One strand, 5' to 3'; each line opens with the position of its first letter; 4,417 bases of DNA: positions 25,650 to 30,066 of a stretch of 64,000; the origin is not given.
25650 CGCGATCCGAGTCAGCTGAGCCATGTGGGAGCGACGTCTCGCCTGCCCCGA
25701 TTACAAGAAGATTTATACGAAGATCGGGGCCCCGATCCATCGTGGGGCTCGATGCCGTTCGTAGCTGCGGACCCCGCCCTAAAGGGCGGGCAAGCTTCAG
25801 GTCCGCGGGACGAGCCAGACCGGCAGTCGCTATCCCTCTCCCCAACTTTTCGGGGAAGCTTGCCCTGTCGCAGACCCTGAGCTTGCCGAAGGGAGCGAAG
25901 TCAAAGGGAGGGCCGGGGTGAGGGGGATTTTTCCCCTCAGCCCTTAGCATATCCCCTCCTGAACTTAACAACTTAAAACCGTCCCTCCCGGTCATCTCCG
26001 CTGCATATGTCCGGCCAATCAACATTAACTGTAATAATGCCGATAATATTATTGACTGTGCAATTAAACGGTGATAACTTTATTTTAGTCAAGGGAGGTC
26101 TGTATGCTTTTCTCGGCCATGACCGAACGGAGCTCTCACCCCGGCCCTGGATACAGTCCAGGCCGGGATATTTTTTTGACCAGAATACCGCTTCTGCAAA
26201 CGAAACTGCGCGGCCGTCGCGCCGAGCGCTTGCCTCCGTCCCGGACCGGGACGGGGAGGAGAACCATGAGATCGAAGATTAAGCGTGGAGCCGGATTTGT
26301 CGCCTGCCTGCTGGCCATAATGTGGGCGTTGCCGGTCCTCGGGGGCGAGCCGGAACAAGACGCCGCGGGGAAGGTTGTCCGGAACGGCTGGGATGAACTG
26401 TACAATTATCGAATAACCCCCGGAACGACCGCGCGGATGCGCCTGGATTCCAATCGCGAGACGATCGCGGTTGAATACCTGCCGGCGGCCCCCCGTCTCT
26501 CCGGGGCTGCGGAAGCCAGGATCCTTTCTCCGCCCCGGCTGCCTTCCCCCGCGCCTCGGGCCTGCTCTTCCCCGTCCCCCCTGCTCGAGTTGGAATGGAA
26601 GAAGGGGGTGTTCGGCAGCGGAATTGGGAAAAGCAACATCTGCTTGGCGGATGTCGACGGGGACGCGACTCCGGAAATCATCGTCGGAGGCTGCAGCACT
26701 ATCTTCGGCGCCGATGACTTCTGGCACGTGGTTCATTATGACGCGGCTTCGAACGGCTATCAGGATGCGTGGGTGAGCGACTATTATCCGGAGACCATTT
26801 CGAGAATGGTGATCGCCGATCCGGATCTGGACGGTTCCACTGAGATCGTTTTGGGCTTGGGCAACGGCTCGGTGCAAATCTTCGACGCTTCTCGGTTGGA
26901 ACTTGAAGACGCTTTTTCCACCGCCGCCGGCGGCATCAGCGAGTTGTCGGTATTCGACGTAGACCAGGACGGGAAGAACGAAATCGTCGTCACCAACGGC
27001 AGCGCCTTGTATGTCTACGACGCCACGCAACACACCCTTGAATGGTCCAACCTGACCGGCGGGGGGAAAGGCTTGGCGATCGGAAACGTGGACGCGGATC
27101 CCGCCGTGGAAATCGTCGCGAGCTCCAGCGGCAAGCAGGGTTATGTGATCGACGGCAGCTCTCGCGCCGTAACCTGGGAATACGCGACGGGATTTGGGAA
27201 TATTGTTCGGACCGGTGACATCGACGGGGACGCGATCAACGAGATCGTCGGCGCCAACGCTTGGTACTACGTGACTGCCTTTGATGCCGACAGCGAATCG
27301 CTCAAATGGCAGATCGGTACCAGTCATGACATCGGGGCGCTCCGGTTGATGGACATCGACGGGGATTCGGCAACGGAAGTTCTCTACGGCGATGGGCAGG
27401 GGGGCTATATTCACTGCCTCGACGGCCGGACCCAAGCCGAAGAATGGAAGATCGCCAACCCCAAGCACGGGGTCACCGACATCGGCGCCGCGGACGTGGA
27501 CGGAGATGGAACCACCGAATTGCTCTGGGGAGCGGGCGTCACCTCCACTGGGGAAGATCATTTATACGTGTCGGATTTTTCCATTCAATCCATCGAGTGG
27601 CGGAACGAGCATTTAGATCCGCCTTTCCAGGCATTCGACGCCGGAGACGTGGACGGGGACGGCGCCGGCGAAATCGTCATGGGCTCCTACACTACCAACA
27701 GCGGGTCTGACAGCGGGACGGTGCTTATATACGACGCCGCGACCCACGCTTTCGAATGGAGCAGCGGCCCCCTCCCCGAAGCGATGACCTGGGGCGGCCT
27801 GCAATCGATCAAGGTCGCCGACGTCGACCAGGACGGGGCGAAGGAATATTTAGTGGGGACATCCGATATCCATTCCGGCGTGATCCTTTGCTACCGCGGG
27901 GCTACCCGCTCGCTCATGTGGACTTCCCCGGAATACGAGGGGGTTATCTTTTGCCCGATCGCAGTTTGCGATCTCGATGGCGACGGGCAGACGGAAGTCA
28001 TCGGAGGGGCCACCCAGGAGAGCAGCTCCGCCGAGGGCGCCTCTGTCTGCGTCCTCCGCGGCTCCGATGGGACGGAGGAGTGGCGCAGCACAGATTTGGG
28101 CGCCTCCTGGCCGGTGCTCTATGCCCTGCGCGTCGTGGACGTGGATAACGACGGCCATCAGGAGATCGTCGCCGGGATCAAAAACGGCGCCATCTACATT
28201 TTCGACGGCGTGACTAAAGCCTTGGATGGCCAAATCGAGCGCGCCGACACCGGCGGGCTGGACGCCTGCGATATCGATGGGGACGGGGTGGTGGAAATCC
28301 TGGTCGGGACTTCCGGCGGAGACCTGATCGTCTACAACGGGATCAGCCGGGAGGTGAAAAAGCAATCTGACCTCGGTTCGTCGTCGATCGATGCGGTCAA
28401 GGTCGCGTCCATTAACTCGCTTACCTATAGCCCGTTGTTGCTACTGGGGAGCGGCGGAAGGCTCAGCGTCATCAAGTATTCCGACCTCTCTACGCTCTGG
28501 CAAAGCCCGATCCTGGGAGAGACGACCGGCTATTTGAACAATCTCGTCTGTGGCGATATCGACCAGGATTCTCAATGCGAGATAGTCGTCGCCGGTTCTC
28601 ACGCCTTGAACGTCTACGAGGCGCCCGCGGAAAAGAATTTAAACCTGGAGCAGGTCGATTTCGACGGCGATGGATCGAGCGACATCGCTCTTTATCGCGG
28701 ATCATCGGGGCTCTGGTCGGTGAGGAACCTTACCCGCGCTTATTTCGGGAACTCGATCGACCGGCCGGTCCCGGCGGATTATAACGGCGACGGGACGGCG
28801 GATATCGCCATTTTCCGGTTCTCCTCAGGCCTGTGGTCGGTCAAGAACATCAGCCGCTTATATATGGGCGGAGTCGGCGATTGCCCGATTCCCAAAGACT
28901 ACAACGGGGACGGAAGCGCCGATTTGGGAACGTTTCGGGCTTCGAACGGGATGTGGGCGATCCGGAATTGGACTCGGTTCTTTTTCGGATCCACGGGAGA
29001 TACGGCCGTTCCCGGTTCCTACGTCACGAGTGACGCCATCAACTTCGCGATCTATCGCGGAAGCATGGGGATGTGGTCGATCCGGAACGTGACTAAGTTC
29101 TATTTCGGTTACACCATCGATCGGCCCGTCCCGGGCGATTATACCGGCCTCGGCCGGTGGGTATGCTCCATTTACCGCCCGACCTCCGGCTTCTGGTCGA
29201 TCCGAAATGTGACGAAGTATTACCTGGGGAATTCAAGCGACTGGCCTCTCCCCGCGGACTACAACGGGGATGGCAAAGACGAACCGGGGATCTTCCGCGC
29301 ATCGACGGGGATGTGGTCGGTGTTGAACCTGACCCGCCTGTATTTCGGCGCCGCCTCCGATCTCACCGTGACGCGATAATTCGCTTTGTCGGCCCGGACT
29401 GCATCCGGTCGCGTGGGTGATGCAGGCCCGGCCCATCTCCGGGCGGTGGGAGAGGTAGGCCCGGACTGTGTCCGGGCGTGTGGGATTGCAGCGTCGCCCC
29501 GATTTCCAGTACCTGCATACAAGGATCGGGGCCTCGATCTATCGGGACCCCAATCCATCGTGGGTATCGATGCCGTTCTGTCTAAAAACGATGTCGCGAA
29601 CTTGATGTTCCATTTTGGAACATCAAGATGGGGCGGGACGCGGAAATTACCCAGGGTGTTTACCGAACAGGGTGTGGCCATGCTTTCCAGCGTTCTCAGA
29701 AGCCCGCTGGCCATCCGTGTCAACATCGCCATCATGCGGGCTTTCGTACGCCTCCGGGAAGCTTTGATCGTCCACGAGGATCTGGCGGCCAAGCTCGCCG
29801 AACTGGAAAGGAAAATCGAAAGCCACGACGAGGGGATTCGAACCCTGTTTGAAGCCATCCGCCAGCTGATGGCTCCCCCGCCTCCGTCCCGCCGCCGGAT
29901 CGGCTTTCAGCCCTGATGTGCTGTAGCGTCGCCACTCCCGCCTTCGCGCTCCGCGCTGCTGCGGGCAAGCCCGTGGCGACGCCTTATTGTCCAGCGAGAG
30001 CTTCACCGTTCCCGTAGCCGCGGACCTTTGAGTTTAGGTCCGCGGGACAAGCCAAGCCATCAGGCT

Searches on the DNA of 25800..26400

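Call 63: search_with_rna_model(model_id=R1, source=window, start=25800, end=26400, max_evalue=1, show_alignments=1, filters=off)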
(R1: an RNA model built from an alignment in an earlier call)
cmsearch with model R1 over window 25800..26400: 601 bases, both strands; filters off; matches with E-value up to 1: 4.
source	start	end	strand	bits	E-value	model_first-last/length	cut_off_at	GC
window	26082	26177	+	43.3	3e-11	1-97/97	no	0.52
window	26139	26169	-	8.2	0.025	57-88/97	no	0.71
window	25847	25952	+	6.1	0.09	1-97/97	no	0.59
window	26199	26257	-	4.2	0.27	1-97/97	no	0.75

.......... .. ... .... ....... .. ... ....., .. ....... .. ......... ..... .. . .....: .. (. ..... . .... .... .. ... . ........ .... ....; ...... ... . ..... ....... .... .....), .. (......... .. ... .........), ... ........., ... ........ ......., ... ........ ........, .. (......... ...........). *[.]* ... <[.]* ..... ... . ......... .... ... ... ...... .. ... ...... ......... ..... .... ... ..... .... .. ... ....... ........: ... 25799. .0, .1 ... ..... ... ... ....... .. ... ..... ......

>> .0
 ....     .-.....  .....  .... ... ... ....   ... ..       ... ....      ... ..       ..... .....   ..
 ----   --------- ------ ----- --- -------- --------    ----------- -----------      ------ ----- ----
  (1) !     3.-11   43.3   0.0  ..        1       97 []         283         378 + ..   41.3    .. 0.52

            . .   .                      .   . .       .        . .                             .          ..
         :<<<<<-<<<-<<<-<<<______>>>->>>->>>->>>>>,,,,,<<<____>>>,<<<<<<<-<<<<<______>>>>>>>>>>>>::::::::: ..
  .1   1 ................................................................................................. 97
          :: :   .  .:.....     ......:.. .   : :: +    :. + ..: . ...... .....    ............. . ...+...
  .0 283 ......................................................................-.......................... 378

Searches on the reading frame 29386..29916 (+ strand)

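Call 58: search_protein_families(library=pfam, max_evalue=0.001, proteins=[window:29386-29916:+])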
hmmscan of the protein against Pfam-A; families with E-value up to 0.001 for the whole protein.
window:29386-29916:+ (176 aa): 1 family
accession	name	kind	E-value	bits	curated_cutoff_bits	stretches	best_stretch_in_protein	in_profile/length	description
PF10543.14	ORF6N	-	8.9e-07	29.6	27.8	1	65-103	47-86/86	ORF6N domain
